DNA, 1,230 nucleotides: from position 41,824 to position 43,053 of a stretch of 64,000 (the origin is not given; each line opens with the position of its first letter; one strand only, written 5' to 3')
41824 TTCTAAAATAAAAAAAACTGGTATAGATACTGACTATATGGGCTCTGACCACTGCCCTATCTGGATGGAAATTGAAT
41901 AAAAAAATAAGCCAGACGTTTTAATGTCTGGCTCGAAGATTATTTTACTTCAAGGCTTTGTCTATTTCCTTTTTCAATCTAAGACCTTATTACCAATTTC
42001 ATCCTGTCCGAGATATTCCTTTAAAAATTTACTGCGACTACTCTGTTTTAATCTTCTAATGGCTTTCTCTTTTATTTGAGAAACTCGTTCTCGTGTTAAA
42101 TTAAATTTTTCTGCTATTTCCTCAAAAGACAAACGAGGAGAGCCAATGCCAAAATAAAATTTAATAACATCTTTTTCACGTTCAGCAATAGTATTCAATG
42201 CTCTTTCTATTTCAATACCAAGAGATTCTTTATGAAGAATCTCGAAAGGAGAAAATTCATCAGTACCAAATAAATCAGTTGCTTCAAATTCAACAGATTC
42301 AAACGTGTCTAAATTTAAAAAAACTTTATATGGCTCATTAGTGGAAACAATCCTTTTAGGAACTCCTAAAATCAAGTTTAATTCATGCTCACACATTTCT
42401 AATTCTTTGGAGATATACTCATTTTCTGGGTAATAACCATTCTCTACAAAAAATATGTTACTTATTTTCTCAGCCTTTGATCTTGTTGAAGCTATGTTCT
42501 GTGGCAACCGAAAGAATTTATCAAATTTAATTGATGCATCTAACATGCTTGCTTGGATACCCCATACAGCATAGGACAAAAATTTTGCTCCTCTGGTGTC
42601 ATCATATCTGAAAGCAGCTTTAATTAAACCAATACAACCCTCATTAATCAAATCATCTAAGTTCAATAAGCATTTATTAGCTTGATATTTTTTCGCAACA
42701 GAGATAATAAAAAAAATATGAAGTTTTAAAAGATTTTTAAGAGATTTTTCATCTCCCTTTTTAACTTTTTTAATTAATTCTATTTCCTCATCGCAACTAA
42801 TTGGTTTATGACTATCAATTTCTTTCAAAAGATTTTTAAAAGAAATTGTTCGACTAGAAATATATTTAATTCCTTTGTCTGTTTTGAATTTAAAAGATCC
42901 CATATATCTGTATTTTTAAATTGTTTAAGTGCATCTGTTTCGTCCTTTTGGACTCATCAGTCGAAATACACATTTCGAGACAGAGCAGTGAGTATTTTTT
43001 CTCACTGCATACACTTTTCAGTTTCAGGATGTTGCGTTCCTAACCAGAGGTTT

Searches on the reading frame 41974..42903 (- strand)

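Call 27: search_protein_families(library=pfam, proteins=[window:41974-42903:-], max_evalue=0.00001)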
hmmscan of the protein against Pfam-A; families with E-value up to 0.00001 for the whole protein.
window:41974-42903:- (309 aa): 2 families
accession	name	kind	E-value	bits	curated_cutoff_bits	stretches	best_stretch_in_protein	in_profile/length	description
PF04545.22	Sigma70_r4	-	1.5e-13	50.5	24.1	1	235-287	1-50/50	Sigma-70, region 4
PF04542.20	Sigma70_r2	-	4.8e-11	42.7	24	1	65-123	8-64/71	Sigma-70 region 2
